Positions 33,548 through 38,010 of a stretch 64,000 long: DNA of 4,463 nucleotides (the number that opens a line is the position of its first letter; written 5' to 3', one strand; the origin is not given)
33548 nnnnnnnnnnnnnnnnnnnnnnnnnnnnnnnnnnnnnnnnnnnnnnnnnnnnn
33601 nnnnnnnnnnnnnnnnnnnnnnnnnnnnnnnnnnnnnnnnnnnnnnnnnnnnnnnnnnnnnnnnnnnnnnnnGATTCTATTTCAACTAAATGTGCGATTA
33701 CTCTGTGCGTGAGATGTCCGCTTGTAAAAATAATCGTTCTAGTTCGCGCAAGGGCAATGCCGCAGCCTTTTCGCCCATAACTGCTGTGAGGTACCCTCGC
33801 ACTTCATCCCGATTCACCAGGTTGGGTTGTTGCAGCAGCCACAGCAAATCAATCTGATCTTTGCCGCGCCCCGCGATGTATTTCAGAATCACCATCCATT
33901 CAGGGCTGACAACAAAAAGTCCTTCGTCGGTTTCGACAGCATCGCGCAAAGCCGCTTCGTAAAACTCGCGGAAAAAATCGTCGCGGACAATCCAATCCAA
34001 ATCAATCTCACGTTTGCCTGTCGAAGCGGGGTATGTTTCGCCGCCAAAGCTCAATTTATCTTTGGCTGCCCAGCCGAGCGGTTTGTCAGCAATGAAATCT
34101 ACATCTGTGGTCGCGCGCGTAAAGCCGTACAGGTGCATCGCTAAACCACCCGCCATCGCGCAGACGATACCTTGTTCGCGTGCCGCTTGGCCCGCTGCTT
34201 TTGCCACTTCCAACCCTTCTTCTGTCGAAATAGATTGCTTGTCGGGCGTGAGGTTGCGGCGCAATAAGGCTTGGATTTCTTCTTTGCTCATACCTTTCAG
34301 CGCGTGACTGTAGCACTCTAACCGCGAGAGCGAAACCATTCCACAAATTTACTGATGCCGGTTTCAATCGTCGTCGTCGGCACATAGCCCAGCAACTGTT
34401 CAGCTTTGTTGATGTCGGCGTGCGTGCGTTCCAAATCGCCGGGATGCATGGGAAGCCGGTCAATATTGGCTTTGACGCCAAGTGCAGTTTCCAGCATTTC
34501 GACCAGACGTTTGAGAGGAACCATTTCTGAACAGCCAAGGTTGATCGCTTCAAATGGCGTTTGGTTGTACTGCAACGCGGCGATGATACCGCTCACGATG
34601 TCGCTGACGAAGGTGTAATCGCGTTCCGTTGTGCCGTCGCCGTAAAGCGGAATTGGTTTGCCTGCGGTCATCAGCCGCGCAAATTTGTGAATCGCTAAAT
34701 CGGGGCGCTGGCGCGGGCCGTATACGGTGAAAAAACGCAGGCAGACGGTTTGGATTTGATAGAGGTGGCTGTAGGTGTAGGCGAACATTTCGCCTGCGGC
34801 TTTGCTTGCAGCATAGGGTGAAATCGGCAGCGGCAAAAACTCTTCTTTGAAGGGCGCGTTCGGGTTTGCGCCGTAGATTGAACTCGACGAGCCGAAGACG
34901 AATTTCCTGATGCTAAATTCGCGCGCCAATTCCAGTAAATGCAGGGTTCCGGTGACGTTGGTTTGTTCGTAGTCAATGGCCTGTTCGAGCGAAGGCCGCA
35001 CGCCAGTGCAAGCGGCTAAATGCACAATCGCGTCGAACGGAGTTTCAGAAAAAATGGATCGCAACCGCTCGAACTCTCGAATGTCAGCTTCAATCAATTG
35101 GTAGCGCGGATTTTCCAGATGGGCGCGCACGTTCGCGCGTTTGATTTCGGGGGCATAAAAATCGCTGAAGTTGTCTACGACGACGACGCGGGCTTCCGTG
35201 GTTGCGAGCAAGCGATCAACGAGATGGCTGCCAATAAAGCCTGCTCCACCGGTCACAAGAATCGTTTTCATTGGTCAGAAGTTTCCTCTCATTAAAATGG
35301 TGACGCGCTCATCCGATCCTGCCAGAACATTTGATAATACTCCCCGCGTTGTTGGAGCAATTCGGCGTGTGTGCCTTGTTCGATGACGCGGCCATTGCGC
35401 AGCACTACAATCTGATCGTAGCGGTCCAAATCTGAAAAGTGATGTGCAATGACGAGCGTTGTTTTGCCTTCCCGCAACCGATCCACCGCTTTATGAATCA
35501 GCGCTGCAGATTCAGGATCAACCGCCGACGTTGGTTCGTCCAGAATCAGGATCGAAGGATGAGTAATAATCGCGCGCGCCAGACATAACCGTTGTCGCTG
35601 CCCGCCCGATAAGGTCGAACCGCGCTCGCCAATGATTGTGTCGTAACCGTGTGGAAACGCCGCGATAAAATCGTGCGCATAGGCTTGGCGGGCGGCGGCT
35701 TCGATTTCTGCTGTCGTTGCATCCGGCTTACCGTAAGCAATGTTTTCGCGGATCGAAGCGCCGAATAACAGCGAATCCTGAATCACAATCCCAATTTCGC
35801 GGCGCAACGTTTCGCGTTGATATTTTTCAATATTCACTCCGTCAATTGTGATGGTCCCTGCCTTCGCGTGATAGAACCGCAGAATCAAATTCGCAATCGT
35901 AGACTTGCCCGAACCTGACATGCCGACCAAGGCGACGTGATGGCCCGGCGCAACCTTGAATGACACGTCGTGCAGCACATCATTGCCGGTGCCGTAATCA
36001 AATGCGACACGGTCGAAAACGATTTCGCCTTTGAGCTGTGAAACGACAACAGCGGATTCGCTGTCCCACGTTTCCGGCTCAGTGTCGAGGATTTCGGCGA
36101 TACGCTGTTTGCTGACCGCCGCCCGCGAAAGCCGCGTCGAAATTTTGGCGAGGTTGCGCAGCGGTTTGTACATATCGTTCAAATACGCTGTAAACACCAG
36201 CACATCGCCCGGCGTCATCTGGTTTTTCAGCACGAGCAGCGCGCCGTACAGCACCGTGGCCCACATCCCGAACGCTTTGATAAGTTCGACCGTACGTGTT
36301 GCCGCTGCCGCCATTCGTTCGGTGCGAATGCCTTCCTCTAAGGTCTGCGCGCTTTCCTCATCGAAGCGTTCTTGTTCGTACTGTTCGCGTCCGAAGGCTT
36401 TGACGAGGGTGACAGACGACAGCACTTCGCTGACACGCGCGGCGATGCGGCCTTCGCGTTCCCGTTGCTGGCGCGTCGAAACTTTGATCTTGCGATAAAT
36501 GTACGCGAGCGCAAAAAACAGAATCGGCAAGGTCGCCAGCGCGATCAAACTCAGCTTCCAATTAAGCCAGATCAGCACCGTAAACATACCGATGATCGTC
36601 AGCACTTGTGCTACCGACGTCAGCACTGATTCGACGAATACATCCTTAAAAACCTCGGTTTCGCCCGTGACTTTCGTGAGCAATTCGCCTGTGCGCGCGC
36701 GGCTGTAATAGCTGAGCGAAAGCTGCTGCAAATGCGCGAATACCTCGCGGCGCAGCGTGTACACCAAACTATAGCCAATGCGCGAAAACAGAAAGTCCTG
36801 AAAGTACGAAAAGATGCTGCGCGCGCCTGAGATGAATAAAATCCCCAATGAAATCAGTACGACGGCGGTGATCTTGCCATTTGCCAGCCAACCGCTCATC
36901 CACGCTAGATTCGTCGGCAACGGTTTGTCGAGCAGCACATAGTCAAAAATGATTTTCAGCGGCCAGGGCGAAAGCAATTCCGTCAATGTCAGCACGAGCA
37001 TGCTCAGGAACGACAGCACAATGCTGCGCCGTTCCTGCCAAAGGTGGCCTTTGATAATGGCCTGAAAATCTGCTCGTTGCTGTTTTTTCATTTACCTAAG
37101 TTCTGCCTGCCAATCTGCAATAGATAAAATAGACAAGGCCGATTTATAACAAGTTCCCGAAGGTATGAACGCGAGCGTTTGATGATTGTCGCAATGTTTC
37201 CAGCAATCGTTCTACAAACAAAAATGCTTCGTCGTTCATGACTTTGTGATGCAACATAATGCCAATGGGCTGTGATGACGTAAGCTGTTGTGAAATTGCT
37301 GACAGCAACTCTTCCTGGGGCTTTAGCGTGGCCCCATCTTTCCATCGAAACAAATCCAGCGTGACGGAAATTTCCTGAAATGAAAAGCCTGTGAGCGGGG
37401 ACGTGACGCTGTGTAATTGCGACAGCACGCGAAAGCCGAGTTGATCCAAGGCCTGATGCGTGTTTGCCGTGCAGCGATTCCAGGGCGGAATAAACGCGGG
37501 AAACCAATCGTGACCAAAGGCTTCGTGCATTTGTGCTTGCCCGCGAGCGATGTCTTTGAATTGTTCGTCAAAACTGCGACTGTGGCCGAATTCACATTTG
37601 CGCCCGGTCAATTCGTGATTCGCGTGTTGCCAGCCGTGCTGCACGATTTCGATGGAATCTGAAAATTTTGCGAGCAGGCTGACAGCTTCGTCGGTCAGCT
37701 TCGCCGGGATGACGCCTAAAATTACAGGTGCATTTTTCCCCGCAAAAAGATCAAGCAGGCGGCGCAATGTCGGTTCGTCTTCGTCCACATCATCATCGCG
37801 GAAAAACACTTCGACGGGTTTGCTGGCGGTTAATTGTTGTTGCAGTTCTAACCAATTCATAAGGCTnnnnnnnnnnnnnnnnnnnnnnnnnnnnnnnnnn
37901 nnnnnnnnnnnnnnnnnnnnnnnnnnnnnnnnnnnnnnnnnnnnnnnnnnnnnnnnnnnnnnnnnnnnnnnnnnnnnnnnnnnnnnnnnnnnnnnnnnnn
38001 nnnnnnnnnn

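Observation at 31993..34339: Orphan HerA-type ATPase coupled to a small AbiEii/MNT-like nucleotidyltransferase: candidate undescribed two-gene module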

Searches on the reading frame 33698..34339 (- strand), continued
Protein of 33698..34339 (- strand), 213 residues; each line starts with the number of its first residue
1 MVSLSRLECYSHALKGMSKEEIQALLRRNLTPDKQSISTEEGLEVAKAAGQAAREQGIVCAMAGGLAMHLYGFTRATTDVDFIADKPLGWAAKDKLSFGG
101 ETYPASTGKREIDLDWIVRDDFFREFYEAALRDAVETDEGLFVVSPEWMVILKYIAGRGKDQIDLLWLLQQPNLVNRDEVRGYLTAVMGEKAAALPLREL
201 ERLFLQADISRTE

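Call 39: search_protein_families(library=pfam, proteins=[L041:8910-10001:+, L038:10609-13362:+, L021:5906-8224:+, L047:6909-9314:+, L047:10588-11766:+, L046:11090-12328:+, L048:7335-8618:+, L056:4280-5266:-, L041:13399-14235:+, L031:8673-9692:+], max_evalue=0.001)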
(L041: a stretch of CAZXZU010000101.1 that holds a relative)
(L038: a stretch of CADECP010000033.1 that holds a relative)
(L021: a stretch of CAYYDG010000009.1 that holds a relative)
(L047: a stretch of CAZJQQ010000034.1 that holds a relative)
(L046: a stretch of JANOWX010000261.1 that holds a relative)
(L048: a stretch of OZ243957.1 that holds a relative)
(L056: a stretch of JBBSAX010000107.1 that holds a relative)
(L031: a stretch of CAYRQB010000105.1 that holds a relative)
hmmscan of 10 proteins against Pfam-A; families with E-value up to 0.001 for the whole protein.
L041:8910-10001:+ (363 aa): 0 families

L038:10609-13362:+ (917 aa): 15 families
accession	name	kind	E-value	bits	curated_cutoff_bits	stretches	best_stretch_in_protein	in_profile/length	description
PF14559.12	TPR_19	-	6.5e-27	94.1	25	1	50-95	2-47/68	Tetratricopeptide repeat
PF13428.12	TPR_14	-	1.2e-20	72.4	23.5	0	872-913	2-43/44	Tetratricopeptide repeat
PF13432.12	TPR_16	-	9.8e-19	67.9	32.7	2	45-100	3-58/65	Tetratricopeptide repeat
PF07719.23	TPR_2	-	1.3e-16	59.7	27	1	871-903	1-33/34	Tetratricopeptide repeat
PF13181.12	TPR_8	-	4.7e-14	51.7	25.7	0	378-408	3-33/34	Tetratricopeptide repeat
PF13485.12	Peptidase_MA_2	-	3.2e-10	40.6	32.4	1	548-689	60-199/201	Peptidase MA superfamily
PF13431.12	TPR_17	-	1.1e-09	38.2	24.4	0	862-891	5-33/34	Tetratricopeptide repeat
PF13424.12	TPR_12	-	5e-09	36.7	30.1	0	868-902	42-76/77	Tetratricopeptide repeat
PF07721.20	TPR_4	-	6.4e-09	36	27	0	871-892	1-22/26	Tetratricopeptide repeat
PF13374.12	TPR_10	-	1.5e-06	28.5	27.5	0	871-899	2-30/42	Tetratricopeptide repeat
PF00515.34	TPR_1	-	2.4e-06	27.5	27.8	0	871-904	1-34/34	Tetratricopeptide repeat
PF12895.13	ANAPC3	-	6.3e-06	26.8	27.2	0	54-131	4-81/82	Anaphase-promoting complex, cyclosome, subunit 3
PF14561.12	TPR_20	-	6e-05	23.7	25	0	854-914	6-67/90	Tetratricopeptide repeat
PF14853.12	Fis1_TPR_C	-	0.00026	21.6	25.3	0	874-912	4-42/53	Fis1 C-terminal tetratricopeptide repeat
PF13414.12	TPR_11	-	0.0006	19.9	26.8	0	323-355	9-41/42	TPR repeat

L021:5906-8224:+ (772 aa): 3 families
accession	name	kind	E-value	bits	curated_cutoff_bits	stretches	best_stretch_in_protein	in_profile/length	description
PF07090.17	GATase1_like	-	2.1e-10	41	27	1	381-579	52-246/247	Putative glutamine amidotransferase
PF01835.25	MG2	-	2.1e-06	28.5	32.8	1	588-683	4-92/96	MG2 domain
PF00092.34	VWA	-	1.8e-05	25.5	23.8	1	160-222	74-142/174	von Willebrand factor type A domain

L047:6909-9314:+ (801 aa): 5 families
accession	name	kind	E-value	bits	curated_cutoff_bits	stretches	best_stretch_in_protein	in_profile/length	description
PF02737.24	3HCDH_N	-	2.1e-46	158.6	22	1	7-204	1-179/180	3-hydroxyacyl-CoA dehydrogenase, NAD binding domain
PF00725.27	3HCDH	-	9e-18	65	22.1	1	208-307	2-96/97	3-hydroxyacyl-CoA dehydrogenase, C-terminal domain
PF00378.25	ECH_1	-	3.7e-14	53.1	27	1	495-637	3-144/251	Enoyl-CoA hydratase/isomerase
PF16113.10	ECH_2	-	4.4e-09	36.7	27.2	1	498-628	3-135/335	Enoyl-CoA hydratase/isomerase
PF03446.21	NAD_binding_2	-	0.00039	20.9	21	0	7-48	1-42/161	NAD binding domain of 6-phosphogluconate dehydrogenase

L047:10588-11766:+ (392 aa): 3 families
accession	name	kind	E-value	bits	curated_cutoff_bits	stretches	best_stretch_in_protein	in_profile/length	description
PF00108.29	Thiolase_N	-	4.1e-73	246.4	26.4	1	5-261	2-259/260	Thiolase, N-terminal domain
PF02803.24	Thiolase_C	-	8.3e-50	168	27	1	270-390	2-122/123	Thiolase, C-terminal domain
PF00109.32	ketoacyl-synt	-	0.00011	22.4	20.8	1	83-121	166-204/252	Beta-ketoacyl synthase, N-terminal domain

L046:11090-12328:+ (412 aa): 2 families
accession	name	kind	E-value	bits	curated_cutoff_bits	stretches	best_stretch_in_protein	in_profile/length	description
PF12704.14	MacB_PCD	-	6.8e-43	147.8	27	1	24-249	1-205/207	MacB-like periplasmic core domain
PF02687.27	FtsX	-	1.4e-22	80.4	25.5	1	293-405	4-120/120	FtsX-like permease C-terminal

L048:7335-8618:+ (427 aa): 2 families
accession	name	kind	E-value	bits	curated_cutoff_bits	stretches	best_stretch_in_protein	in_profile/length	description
PF05977.19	MFS_3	-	2.7e-33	115.7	27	1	12-400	5-398/524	Transmembrane secretion effector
PF07690.21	MFS_1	-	5e-29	101.7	33.4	2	23-326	1-311/347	Major Facilitator Superfamily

L056:4280-5266:- (328 aa): 4 families
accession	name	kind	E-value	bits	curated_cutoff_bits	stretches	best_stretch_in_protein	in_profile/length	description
PF01408.29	GFO_IDH_MocA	-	1.6e-29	103.4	24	1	12-130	2-119/120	Oxidoreductase family, NAD-binding Rossmann fold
PF22725.1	GFO_IDH_MocA_C3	-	1.5e-26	93.2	27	1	140-261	2-123/124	GFO/IDH/MocA C-terminal domain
PF02894.22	GFO_IDH_MocA_C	-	1.4e-17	64.7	22.9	1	143-316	1-197/218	Oxidoreductase family, C-terminal alpha/beta domain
PF22685.1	Gal80p_C-like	-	1.4e-05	25.7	29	1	137-221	1-87/152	Gal80p, C-terminal domain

L041:13399-14235:+ (278 aa): 1 family
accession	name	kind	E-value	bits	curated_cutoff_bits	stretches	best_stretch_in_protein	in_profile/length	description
PF13709.12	DUF4159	-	1.2e-42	146.1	25.9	1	81-276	8-202/202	Domain of unknown function (DUF4159)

L031:8673-9692:+ (339 aa): 5 families
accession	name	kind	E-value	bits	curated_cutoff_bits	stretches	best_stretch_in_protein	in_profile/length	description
PF07726.17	AAA_3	-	8.7e-64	213.7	27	1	51-185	1-131/131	ATPase family associated with various cellular activities (AAA)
PF17863.7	AAA_lid_2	-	7.8e-16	58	22.7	1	264-327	10-73/74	AAA lid domain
PF07728.20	AAA_5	-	1.7e-12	47.9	22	1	51-183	1-139/139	AAA domain (dynein-related subfamily)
PF20030.5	bpMoxR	-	1.8e-08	34.1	27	1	23-200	5-177/205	MoxR domain in the MoxR-vWA-beta-propeller ternary systems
PF00004.35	AAA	-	0.00044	21.1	21.2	0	53-166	2-111/131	ATPase family associated with various cellular activities (AAA)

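Call 53: search_protein_families(library=pfam, proteins=[L015:8855-9997:+, L015:10703-11362:+, L005:4431-7799:+, L011:10691-14077:+, L040:4513-4959:+], max_evalue=0.01)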
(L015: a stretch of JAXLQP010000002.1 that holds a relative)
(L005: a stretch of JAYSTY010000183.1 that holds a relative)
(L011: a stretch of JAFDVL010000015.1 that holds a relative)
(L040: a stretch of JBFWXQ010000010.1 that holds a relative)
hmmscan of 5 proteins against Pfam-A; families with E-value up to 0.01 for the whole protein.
L015:8855-9997:+ (380 aa): 2 families
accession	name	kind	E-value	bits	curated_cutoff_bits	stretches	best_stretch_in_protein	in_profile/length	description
PF06224.18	AlkZ-like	-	6.1e-61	207.3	25.9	1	38-368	1-329/329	DNA glycosylase AlkZ-like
PF12244.13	DUF3606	-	0.0056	16.9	24.3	0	113-131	23-41/54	Protein of unknown function (DUF3606)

L015:10703-11362:+ (219 aa): 2 families
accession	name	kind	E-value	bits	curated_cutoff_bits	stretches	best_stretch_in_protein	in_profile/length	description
PF01844.29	HNH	-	1e-05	26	21.4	1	21-63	1-45/47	HNH endonuclease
PF13395.12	HNH_4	-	0.00068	20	22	1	30-54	16-40/54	HNH endonuclease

L005:4431-7799:+ (1122 aa): 3 families
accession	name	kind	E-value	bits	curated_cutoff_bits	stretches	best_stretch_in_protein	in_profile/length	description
PF07669.17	Eco57I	-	4.6e-18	66.3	25.3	1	475-640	1-165/171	Eco57I restriction-modification methylase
PF02384.22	N6_Mtase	-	1.3e-14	54.7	20.4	1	389-700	2-268/311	N-6 DNA Methylase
PF20473.4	MmeI_Mtase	-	2.2e-08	34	27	1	433-611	17-197/259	MmeI, DNA-methyltransferase domain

L011:10691-14077:+ (1128 aa): 3 families
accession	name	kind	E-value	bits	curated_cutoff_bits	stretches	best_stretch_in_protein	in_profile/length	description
PF07669.17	Eco57I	-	3.9e-18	66.6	25.3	1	475-640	1-165/171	Eco57I restriction-modification methylase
PF02384.22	N6_Mtase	-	3.5e-14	53.3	20.4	1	389-679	2-249/311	N-6 DNA Methylase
PF20473.4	MmeI_Mtase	-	4.4e-09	36.3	27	1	432-611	16-197/259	MmeI, DNA-methyltransferase domain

L040:4513-4959:+ (148 aa): 3 families
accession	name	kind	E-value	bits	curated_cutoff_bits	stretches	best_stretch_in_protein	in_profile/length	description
PF19502.5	DUF6036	-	6.8e-08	32.9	23.6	1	14-141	16-115/164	Nucleotidyltransferase of unknown function (DUF6036)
PF09970.15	DUF2204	-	0.0025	17.9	20.3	1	7-143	6-143/181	Nucleotidyl transferase of unknown function (DUF2204)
PF10706.15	Aminoglyc_resit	-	0.0057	17.2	21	1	8-72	4-69/149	Aminoglycoside-2''-adenylyltransferase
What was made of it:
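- Closest known: Minimal nucleotidyltransferase-HEPN. Same: A DUF6036-type 148-aa NTase occupies the same slot in L040 (call 53).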

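Call 72: search_protein_representatives(alignment_id=A1)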
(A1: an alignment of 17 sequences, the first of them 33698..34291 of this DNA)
Query: 17 sequences, 202 profile positions. Proteins with E-value up to 0.001 (for the whole library): 1432; up to 1e-10: 376; up to 1e-30: 57. The best 150 are listed.
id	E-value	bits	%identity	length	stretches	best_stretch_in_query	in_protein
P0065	1.4e-90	318.6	-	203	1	1-201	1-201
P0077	9.6e-88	309.4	-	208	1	4-201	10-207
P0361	5.1e-76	271.1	-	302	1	6-201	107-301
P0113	5.5e-71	254.7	-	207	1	5-188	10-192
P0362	1.9e-70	252.9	-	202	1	5-200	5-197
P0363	4.5e-66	238.7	-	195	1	11-199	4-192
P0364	1.3e-63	230.6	-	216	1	2-200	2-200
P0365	6.4e-63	228.4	-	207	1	4-200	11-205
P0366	9.7e-62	224.5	-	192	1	17-201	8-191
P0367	4.4e-60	219.1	-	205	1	5-200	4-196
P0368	4.6e-55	202.7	-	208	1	2-197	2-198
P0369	7.1e-55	202.1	-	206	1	1-195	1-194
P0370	3.3e-54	199.9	-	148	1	52-198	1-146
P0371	2.1e-52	194.0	-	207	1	5-195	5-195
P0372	1.4e-50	188.1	-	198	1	3-199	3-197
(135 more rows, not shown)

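Call 76: find_related_loci(query=A1, collection=viral_contigs, flank=5000)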
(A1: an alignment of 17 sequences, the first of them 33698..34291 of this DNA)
Query A1 (197 aa) in viral_contigs; peptide patterns used: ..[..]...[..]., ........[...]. (x = any residue, [..] = any of these).
29 stretches matched a pattern; 1 encode a relative of the query (tblastn E <= 1e-3); 1 distinct loci.
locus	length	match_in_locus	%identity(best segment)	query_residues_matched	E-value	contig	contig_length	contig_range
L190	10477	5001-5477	45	11-165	4e-34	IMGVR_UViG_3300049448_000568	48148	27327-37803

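Call 77: search_protein_families(library=phrogs, proteins=[window:33698-34291:-], max_evalue=0.01)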
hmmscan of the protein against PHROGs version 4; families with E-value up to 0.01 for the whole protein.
window:33698-34291:- (197 aa): 0 families
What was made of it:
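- Only 1 hit in 2.9 million viral contigs, and no PHROG family (calls 76, 77).
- Tried and rejected: There is 1 weak hit in IMG/VR and no PHROG family (calls 76, 77).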

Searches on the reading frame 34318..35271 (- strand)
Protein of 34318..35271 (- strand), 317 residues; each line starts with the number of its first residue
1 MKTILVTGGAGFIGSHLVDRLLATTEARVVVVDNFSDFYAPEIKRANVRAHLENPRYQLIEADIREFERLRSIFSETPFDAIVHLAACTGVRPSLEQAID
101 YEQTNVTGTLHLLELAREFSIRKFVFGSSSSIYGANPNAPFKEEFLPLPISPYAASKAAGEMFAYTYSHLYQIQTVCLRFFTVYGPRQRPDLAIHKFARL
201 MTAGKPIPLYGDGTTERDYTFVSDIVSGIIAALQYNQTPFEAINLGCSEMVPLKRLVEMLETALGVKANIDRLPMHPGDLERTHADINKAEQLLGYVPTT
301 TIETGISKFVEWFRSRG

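Call 73: search_protein_families(library=pfam, proteins=[window:34318-35271:-], max_evalue=0.0001)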
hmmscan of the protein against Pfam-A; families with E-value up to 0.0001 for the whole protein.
window:34318-35271:- (317 aa): 9 families
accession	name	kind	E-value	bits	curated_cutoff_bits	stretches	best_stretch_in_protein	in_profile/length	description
PF16363.11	GDP_Man_Dehyd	-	2.2e-64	218.5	27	1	5-308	1-331/332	GDP-mannose 4,6 dehydratase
PF01370.27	Epimerase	-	2.9e-59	200.8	20.9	1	4-246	1-240/240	NAD dependent epimerase/dehydratase family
PF01073.25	3Beta_HSD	-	8e-23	81.3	22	1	5-239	1-235/280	3-beta hydroxysteroid dehydrogenase/isomerase family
PF04321.23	RmlD_sub_bind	-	2.6e-16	60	27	1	3-212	2-178/287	RmlD substrate binding domain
PF02719.21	Polysacc_synt_2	-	6.4e-16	58.8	20.2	1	4-130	1-129/293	Polysaccharide biosynthesis protein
PF07993.18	NAD_binding_4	-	4.5e-13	49.4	20.1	1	6-185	1-209/258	Male sterility protein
PF00106.31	adh_short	-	1.6e-06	28.2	26.6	1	2-172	1-168/195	short chain dehydrogenase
PF08659.16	KR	-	1.8e-05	25.2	22.6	1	3-135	2-143/180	KR domain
PF13460.12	NAD_binding_10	-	7e-05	23.2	27.2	0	8-159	1-126/184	NAD(P)H-binding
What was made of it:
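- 34318..35271 (-): NAD-dependent sugar epimerase/dehydratase, the last gene of the glycan/ABC-exporter cluster. Its stop lies 26 nt upstream of the NTase start. Pfam Epimerase and GDP_Man_Dehyd (call 73).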

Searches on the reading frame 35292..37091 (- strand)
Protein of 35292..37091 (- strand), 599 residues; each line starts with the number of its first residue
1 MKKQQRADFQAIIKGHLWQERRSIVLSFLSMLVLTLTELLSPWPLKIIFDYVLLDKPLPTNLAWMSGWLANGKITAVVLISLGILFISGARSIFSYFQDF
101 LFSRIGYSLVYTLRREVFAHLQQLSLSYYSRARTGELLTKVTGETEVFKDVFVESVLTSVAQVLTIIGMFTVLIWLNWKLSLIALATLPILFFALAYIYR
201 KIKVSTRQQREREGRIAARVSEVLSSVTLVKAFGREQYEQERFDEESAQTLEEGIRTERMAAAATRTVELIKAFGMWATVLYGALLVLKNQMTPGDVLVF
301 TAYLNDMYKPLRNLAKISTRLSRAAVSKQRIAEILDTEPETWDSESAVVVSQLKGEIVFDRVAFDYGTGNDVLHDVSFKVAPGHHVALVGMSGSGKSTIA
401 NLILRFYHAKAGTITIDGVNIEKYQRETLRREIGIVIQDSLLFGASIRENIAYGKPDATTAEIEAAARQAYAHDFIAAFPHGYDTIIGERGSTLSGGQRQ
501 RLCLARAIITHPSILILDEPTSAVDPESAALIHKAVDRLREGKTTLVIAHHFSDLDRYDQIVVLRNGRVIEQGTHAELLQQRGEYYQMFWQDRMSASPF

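Call 73: search_protein_families(library=pfam, proteins=[window:35292-37091:-], max_evalue=0.0001)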
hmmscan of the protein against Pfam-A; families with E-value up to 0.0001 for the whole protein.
window:35292-37091:- (599 aa): 3 families
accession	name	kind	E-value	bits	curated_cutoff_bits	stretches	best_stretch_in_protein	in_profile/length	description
PF00664.28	ABC_membrane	-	5e-50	171.1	28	1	25-305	2-268/274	ABC transporter transmembrane region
PF00005.33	ABC_tran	-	3.3e-36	125.3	25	1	373-522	1-137/137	ABC transporter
PF13191.12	AAA_16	-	9.9e-05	23.3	32.6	0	382-542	24-162/167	AAA ATPase domain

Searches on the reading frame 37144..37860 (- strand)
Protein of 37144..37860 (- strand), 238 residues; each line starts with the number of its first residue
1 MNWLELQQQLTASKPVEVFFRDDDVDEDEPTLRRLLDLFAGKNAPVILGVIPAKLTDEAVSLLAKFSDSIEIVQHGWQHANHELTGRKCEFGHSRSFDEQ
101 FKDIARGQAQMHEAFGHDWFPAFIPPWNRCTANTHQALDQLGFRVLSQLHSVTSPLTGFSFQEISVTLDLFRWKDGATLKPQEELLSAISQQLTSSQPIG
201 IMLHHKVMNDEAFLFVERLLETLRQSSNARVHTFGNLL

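Call 73: search_protein_families(library=pfam, proteins=[window:37144-37860:-], max_evalue=0.0001)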
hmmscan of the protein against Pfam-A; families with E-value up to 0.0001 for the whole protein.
window:37144-37860:- (238 aa): 2 families
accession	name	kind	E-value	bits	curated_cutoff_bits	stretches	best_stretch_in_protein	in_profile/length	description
PF10096.14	DUF2334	-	2.3e-08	34.3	26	1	20-181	4-161/203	Uncharacterized protein conserved in bacteria (DUF2334)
PF01522.26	Polysacc_deac_1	-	1.7e-05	25.2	23.1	1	26-145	17-123/124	Polysaccharide deacetylase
